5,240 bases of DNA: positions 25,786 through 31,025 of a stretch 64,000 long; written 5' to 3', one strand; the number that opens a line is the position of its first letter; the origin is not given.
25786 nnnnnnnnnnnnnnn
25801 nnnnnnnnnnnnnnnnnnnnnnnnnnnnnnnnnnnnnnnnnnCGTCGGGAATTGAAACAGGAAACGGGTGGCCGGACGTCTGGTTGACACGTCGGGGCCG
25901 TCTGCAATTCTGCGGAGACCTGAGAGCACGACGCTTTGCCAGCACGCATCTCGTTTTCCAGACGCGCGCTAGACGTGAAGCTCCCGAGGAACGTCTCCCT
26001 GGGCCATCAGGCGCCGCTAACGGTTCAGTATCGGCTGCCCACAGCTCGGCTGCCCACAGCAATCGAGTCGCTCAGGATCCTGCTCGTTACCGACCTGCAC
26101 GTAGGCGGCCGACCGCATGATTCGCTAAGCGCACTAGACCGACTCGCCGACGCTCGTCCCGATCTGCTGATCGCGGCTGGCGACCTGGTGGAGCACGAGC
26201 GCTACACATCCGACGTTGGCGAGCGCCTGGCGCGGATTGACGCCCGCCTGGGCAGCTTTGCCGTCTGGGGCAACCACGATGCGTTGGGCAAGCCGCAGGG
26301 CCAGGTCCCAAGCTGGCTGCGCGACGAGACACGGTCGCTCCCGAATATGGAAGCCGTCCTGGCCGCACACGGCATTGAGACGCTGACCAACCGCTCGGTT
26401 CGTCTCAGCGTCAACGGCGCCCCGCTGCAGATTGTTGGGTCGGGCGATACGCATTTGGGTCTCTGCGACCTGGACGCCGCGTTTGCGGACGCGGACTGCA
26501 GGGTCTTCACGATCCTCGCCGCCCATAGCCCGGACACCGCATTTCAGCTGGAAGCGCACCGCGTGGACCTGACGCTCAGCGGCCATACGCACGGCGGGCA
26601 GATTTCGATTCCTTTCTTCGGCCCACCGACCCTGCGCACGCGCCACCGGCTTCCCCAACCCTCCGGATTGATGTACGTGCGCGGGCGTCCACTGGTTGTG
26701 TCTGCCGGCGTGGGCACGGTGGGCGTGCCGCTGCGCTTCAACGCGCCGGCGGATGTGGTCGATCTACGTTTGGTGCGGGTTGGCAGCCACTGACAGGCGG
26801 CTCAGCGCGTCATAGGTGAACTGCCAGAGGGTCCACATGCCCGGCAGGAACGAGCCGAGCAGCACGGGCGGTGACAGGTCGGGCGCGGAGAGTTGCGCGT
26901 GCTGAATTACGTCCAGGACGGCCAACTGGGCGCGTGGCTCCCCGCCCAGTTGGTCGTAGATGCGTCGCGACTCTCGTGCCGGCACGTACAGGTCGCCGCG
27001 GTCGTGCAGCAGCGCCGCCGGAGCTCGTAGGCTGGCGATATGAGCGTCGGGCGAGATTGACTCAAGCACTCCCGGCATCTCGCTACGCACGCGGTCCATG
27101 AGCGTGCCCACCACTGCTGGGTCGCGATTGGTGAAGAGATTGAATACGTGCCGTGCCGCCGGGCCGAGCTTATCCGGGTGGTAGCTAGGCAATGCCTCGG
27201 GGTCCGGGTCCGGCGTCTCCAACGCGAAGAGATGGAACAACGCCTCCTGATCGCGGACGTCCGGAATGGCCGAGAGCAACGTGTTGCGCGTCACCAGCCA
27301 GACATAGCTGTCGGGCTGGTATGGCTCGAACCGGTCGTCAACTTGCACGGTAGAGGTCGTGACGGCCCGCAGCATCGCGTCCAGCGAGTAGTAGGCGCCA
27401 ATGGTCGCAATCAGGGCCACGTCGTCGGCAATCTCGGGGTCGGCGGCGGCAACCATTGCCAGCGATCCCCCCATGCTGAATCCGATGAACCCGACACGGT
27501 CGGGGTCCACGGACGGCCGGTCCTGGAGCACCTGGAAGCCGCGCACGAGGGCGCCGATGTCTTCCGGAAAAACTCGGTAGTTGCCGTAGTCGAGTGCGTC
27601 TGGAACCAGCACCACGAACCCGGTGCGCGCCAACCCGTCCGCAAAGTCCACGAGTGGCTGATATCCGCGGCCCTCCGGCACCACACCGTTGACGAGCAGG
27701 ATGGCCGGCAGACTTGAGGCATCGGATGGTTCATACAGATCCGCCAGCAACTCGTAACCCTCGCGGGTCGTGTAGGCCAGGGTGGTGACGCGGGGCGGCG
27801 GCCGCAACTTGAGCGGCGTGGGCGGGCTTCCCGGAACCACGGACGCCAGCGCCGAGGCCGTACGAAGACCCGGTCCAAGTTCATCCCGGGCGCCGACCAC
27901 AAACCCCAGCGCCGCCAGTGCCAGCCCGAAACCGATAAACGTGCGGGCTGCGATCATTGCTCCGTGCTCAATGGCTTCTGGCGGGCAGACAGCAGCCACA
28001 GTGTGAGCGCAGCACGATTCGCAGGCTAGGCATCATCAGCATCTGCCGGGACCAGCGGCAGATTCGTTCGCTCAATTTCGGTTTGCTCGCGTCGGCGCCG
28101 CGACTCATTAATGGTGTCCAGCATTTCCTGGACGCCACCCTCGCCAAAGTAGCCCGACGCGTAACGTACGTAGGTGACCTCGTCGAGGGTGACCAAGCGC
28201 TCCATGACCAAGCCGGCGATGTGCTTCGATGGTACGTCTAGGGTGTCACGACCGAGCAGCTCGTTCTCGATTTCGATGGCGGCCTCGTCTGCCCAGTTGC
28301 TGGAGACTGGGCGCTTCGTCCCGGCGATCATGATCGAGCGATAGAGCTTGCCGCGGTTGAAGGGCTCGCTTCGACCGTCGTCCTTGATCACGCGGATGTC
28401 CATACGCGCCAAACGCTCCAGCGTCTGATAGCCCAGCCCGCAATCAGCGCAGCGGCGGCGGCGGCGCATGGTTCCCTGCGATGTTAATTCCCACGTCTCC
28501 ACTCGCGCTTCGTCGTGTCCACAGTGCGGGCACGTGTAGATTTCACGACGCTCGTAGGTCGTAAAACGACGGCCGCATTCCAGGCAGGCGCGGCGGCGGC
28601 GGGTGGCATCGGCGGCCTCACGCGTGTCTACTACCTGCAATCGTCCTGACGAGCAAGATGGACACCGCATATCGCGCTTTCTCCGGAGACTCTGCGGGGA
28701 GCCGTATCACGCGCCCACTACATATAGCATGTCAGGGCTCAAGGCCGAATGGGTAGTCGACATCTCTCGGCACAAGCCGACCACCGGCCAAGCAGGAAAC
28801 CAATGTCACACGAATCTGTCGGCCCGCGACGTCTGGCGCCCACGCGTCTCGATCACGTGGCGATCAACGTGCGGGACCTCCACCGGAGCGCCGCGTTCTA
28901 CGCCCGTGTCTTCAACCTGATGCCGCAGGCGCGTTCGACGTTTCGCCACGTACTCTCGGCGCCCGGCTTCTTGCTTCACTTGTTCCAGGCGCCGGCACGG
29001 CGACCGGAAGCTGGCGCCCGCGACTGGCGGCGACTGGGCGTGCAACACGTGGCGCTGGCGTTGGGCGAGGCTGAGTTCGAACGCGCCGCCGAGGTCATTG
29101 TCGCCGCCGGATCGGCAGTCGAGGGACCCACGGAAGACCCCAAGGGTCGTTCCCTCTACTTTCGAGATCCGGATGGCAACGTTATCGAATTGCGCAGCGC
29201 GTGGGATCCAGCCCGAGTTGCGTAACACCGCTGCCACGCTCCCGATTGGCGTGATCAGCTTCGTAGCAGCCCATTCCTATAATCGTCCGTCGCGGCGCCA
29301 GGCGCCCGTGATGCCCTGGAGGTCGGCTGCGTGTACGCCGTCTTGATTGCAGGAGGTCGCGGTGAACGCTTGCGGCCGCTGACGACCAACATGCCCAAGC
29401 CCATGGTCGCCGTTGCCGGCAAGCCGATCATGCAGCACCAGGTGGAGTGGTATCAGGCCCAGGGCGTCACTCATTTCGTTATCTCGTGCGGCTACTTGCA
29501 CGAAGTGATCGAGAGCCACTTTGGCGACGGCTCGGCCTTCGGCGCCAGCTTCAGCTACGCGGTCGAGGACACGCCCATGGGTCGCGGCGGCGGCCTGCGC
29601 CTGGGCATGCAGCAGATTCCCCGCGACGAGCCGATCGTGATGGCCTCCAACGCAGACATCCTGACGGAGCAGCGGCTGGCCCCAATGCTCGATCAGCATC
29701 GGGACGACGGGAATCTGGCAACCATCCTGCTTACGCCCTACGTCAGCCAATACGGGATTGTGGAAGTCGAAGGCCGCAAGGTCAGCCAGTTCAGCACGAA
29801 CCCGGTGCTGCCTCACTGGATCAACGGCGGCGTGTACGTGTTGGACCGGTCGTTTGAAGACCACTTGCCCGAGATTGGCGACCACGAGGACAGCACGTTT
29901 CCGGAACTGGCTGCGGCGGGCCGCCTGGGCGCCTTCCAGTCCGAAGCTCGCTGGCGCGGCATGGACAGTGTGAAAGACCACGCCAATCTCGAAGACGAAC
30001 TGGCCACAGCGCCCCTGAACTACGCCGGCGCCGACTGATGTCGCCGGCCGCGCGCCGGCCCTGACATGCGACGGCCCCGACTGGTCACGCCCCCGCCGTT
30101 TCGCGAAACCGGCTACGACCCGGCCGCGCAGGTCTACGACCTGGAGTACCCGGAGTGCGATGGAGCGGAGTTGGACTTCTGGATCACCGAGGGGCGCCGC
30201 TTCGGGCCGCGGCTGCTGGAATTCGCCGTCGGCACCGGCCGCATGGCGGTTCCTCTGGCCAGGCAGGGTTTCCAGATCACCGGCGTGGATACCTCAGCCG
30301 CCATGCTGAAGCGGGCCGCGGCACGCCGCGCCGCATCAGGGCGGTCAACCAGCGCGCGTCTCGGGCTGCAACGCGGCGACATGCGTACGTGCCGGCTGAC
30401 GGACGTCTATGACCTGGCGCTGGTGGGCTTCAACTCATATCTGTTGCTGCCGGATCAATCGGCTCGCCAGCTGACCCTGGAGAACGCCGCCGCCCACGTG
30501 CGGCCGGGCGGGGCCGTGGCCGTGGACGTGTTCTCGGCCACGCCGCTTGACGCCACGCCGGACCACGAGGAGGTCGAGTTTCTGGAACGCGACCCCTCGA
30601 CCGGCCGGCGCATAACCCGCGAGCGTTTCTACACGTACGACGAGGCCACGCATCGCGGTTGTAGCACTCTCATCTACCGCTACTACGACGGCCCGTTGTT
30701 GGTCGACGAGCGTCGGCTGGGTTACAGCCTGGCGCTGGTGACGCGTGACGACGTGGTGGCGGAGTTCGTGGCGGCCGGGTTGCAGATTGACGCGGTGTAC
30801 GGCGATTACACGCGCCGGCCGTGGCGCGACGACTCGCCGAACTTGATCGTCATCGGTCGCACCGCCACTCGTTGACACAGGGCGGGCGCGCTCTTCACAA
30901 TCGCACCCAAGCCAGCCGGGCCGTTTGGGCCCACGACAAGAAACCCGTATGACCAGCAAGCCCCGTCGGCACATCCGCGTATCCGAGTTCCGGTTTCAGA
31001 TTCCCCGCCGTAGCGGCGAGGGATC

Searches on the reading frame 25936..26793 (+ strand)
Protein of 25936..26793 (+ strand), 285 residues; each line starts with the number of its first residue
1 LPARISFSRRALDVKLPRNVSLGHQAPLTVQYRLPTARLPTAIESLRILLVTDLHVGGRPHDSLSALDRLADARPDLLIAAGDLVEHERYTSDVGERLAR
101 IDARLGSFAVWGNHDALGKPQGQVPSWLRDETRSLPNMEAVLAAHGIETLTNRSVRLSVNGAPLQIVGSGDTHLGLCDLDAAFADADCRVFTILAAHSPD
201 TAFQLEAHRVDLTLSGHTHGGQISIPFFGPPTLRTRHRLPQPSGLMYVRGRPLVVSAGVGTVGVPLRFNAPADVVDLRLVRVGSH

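Call 13: search_protein_families(library=pfam, proteins=[window:25936-26793:+], max_evalue=0.001)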
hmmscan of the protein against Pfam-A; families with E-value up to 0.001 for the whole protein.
window:25936-26793:+ (285 aa): 2 families
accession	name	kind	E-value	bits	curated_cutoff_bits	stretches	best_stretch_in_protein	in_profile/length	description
PF00149.33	Metallophos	-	8.2e-16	59.4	21.5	1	46-220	1-190/191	Calcineurin-like phosphoesterase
PF12850.12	Metallophos_2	-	6.3e-08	33.2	27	1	47-174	2-118/154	Calcineurin-like phosphoesterase superfamily domain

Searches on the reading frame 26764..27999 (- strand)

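Call 13: search_protein_families(library=pfam, proteins=[window:26764-27999:-], max_evalue=0.001)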
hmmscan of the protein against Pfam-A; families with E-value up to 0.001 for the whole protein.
window:26764-27999:- (411 aa): 4 families
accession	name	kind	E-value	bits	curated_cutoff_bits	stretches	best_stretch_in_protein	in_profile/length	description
PF01738.24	DLH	-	1.4e-08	35.1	21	1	88-193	5-123/217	Dienelactone hydrolase family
PF12146.15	Hydrolase_4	-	5.9e-06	26.2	27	1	100-369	7-234/239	Serine aminopeptidase, S33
PF20434.5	BD-FAE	-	4.2e-05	23.6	26.8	0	297-351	161-215/215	BD-FAE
PF00561.26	Abhydrolase_1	-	0.00081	19.6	25.8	0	99-215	2-103/245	alpha/beta hydrolase fold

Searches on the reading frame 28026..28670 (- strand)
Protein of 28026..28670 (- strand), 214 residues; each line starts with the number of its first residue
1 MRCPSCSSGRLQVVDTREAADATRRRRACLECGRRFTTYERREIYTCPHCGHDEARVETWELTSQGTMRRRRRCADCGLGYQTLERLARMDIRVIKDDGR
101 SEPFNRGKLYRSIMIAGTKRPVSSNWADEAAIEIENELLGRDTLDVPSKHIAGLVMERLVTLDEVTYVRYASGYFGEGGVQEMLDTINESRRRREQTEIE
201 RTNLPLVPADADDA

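Call 13: search_protein_families(library=pfam, proteins=[window:28026-28670:-], max_evalue=0.001)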
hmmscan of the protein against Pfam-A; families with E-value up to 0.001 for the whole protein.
window:28026-28670:- (214 aa): 3 families
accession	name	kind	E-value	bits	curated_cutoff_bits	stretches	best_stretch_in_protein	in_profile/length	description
PF22811.2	Zn_ribbon_NrdR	-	7.4e-22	77.5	27.2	2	1-40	1-42/42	Transcriptional repressor NrdR-like, N-terminal domain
PF03477.21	ATP-cone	-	8.9e-14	52.2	25.8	1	92-174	1-82/88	ATP cone domain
PF12760.12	Zn_ribbon_IS1595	-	0.00024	21.5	25.4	0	46-78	20-44/46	Transposase zinc-ribbon domain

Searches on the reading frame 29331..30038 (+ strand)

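Call 13: search_protein_families(library=pfam, proteins=[window:29331-30038:+], max_evalue=0.001)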
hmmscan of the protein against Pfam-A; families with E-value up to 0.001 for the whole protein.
window:29331-30038:+ (235 aa): 2 families
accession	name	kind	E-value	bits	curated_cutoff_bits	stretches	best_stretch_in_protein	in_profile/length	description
PF00483.29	NTP_transferase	-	1.6e-28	100.4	21.2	1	3-179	2-188/245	Nucleotidyl transferase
PF12804.13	NTP_transf_3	-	2.6e-09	37.9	27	1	3-131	1-119/160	MobA-like NTP transferase domain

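Call 69: search_protein_families(library=ncbifam, proteins=[window:29331-30038:+], max_evalue=0.00001)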
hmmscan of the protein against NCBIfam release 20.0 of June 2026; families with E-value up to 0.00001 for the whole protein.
window:29331-30038:+ (235 aa): 23 families
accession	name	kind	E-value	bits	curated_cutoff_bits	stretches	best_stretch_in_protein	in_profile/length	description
NF052502.1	man1P_GTase_Rv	exception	5.7e-41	140.5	440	1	3-218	3-224/352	mannose-1-phosphate guanylyltransferase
TIGR03992.1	Arch_glmU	subfamily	5e-31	108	292.1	1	1-182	1-179/393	bifunctional sugar-1-phosphate nucleotidylyltransferase/acetyltransferase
TIGR02623.1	G1P_cyt_trans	equivalog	7.4e-30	104.2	300.25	2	1-66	1-66/255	glucose-1-phosphate cytidylyltransferase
NF045761.1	NAMPUrTaseMurU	equivalog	5.9e-29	101.5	250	1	1-176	1-178/226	N-acetylmuramate alpha-1-phosphate uridylyltransferase MurU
NF041313.1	UDPGP_AglF_Halo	equivalog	6.2e-21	74.9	400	1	1-147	1-147/234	UTP--glucose-1-phosphate uridylyltransferase AglF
NF049965.1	GlMnHpPGnyltfHddC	equivalog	1.4e-20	73.9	300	1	1-175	1-171/221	D-glycero-D-manno-heptose 1-phosphate guanosyltransferase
TIGR01208.1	rmlA_long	equivalog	1.2e-18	67.1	320.25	1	3-158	2-159/353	glucose-1-phosphate thymidylyltransferase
TIGR01207.1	rmlA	equivalog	5.4e-12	45.4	360.65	1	4-174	3-178/286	glucose-1-phosphate thymidylyltransferase RfbA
NF010935.0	PRK14355.1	equivalog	1.5e-10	40.3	718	1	3-175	6-182/459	bifunctional UDP-N-acetylglucosamine diphosphorylase/glucosamine-1-phosphate N-acetyltransferase GlmU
NF045697.1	MurNAcPUrMurU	equivalog_domain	2.2e-10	40.4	370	1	5-115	2-111/229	N-acetylmuramate alpha-1-phosphate uridylyltransferase MurU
NF041173.1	Sug_nt_acttase_Thmprot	equivalog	3.3e-10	39.5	600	1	1-182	1-179/405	bifunctional sugar-1-phosphate nucleotidylyltransferase/acetyltransferase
TIGR01099.1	galU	equivalog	4.2e-10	39.7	326.8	1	3-65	4-66/261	UTP--glucose-1-phosphate uridylyltransferase GalU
NF010932.0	PRK14352.1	equivalog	1.4e-09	37.1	611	1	3-136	9-139/488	bifunctional UDP-N-acetylglucosamine diphosphorylase/glucosamine-1-phosphate N-acetyltransferase GlmU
NF010934.1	PRK14354.1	equivalog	1.7e-09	36.7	450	1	2-137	1-129/447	bifunctional UDP-N-acetylglucosamine diphosphorylase/glucosamine-1-phosphate N-acetyltransferase GlmU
TIGR01173.1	glmU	equivalog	2.1e-08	33.4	366.85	1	2-182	2-184/452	bifunctional UDP-N-acetylglucosamine diphosphorylase/glucosamine-1-phosphate N-acetyltransferase GlmU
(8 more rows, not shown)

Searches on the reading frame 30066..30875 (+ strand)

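Call 13: search_protein_families(library=pfam, proteins=[window:30066-30875:+], max_evalue=0.001)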
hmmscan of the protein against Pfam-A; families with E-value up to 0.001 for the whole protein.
window:30066-30875:+ (269 aa): 5 families
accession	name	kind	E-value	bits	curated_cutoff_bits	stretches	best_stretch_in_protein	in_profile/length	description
PF13649.12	Methyltransf_25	-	9.6e-13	49.1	27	1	51-149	2-97/97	Methyltransferase domain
PF08242.18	Methyltransf_12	-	7.4e-10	39.9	30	1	51-150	1-97/98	Methyltransferase domain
PF08241.18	Methyltransf_11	-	9.8e-09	36.2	21.2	1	51-152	1-94/95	Methyltransferase domain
PF13489.12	Methyltransf_23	-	1.7e-06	28.3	27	1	47-159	23-122/164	Methyltransferase domain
PF13847.12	Methyltransf_31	-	3e-05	24.2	27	1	49-157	6-113/145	Methyltransferase domain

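Call 69: search_protein_families(library=ncbifam, proteins=[window:30066-30875:+], max_evalue=0.00001)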
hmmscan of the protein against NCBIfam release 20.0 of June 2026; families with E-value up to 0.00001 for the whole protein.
window:30066-30875:+ (269 aa): 4 families
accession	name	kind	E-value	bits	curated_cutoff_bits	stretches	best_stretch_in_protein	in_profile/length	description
NF041820.1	daptide_MTase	equivalog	2e-25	89.7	175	1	30-243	20-226/243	daptide-type RiPP biosynthesis methyltransferase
NF043040.1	corrin_prot_MT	hypoth_equivalog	3.5e-10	39.7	180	1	46-153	41-147/216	corrinoid protein-associated methyltransferase CpaM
TIGR02021.1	BchM-ChlM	equivalog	1.6e-08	34.2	158.9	1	39-145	47-147/218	magnesium protoporphyrin IX methyltransferase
NF051855.1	GlySarMtaseBact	equivalog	9.9e-07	28.6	350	1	34-154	40-159/259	glycine/sarcosine N-methyltransferase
